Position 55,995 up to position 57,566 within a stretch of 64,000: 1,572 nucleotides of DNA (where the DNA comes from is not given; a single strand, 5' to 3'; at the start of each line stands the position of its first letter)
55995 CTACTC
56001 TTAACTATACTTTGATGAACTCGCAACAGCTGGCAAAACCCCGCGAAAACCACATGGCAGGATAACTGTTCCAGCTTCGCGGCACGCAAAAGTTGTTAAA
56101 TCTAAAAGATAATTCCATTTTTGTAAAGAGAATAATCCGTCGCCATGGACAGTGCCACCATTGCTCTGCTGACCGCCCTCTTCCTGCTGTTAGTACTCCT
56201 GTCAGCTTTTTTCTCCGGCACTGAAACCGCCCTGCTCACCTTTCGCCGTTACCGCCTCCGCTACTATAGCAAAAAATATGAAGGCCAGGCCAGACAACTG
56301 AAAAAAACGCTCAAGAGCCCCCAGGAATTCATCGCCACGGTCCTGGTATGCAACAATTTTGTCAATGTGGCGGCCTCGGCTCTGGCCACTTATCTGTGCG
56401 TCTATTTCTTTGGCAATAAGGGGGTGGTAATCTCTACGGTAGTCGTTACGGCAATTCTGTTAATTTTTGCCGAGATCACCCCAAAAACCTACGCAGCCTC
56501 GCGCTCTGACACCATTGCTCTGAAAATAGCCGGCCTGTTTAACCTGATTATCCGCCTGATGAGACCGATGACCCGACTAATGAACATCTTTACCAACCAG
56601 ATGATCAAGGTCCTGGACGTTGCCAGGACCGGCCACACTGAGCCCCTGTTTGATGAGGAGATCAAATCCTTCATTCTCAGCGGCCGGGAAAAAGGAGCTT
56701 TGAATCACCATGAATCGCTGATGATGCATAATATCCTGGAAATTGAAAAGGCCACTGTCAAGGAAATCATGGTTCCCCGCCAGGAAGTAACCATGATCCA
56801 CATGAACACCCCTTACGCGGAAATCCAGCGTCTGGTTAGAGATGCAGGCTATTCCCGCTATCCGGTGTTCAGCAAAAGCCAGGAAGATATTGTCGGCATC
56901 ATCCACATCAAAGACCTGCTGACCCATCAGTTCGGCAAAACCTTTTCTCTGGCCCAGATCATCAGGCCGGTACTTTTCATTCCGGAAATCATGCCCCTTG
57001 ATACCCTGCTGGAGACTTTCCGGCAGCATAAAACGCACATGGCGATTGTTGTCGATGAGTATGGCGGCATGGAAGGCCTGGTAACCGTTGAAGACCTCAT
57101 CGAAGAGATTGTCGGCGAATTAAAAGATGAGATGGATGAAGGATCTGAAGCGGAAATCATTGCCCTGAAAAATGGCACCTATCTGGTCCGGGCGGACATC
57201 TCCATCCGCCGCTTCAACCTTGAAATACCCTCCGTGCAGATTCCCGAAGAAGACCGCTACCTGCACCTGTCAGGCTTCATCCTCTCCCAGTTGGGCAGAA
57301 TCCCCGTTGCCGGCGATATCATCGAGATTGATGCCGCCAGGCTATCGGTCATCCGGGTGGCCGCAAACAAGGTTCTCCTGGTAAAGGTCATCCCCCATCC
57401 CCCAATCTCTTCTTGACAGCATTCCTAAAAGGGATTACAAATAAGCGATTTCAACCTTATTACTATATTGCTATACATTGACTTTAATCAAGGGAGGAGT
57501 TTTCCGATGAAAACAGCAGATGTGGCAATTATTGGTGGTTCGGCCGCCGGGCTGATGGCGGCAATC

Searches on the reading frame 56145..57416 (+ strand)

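Call 84: search_protein_families(library=pfam, proteins=[window:56145-57416:+], max_evalue=1e-8)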
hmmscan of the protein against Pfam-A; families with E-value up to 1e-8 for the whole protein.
window:56145-57416:+ (423 aa): 3 families
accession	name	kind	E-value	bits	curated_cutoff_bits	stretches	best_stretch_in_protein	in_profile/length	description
PF01595.25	CNNM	-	7.3e-47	159.8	28.4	1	12-190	2-181/181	Cyclin M transmembrane N-terminal domain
PF00571.33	CBS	-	5e-19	68.8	24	0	273-323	6-56/57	CBS domain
PF03471.22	CorC_HlyC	-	1.1e-12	48.3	27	1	341-416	3-78/81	Transporter associated domain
